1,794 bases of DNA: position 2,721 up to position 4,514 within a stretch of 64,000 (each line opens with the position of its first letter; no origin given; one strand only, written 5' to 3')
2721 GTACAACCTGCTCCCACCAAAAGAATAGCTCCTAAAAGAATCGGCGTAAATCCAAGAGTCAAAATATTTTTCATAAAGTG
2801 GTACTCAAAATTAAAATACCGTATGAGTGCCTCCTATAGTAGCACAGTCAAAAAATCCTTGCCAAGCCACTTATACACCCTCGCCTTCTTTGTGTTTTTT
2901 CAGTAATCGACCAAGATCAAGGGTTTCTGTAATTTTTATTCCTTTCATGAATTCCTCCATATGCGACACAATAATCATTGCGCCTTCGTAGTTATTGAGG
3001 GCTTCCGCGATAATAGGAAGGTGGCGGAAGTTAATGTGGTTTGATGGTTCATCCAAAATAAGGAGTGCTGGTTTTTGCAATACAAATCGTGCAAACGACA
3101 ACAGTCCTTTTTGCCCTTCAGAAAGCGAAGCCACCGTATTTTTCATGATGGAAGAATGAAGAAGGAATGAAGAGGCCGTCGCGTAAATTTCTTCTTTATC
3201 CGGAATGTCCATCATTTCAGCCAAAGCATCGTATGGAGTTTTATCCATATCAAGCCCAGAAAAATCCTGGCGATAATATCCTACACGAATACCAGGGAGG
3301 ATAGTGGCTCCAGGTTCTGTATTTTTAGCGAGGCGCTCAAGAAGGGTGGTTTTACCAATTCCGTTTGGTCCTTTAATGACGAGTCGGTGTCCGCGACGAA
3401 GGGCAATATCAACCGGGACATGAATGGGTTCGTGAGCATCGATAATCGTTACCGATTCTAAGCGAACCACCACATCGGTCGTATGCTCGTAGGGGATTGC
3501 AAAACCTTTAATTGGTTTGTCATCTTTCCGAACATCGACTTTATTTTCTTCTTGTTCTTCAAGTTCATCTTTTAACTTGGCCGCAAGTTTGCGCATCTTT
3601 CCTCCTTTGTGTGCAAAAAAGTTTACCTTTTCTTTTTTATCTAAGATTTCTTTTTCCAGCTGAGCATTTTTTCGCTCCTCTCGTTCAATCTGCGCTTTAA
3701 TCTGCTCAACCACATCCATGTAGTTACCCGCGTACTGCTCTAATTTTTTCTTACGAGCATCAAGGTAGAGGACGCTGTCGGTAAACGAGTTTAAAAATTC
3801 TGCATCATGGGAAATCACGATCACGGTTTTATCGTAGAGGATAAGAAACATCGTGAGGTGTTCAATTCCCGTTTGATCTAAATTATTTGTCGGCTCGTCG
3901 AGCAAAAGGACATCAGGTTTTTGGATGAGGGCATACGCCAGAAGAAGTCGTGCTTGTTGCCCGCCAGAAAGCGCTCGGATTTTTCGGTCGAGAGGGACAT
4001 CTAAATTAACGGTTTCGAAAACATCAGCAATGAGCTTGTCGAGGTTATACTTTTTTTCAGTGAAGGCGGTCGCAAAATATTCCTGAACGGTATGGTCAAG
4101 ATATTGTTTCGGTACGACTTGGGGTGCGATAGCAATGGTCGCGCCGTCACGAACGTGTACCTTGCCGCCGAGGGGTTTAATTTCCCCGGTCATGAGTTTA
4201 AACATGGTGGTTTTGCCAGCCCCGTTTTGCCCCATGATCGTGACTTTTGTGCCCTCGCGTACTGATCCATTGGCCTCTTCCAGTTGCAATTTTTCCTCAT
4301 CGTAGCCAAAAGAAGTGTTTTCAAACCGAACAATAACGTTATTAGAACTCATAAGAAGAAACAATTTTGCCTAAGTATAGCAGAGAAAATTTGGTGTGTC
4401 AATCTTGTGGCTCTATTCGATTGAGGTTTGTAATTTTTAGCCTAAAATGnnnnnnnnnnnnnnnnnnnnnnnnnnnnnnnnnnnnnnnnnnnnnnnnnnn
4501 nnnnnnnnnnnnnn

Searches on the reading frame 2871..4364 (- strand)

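Call 50: search_protein_families(library=pfam, proteins=[window:2871-4364:-], max_evalue=0.00001)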
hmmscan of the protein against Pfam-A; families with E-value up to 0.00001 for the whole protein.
window:2871-4364:- (497 aa): 7 families
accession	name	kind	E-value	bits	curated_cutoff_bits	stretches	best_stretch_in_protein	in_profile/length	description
PF00005.33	ABC_tran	-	7.9e-44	150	25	2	29-160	2-137/137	ABC transporter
PF13304.12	AAA_21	-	2.9e-13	51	27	0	128-191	234-303/304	AAA domain, putative AbiEii toxin, Type IV TA system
PF02463.25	SMC_N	-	5.1e-10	39.6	40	0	129-197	134-207/220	RecF/RecN/SMC N terminal domain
PF13401.12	AAA_22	-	1.9e-08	35.1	27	0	328-440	8-93/130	AAA domain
PF13191.12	AAA_16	-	9e-07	30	32.6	0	324-385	23-73/167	AAA ATPase domain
PF13476.12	AAA_23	-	2.5e-06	28.7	27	0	42-57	23-38/201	AAA domain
PF20720.3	nSTAND3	-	4.9e-06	26.8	27.2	0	322-348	14-40/155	Novel STAND NTPase 3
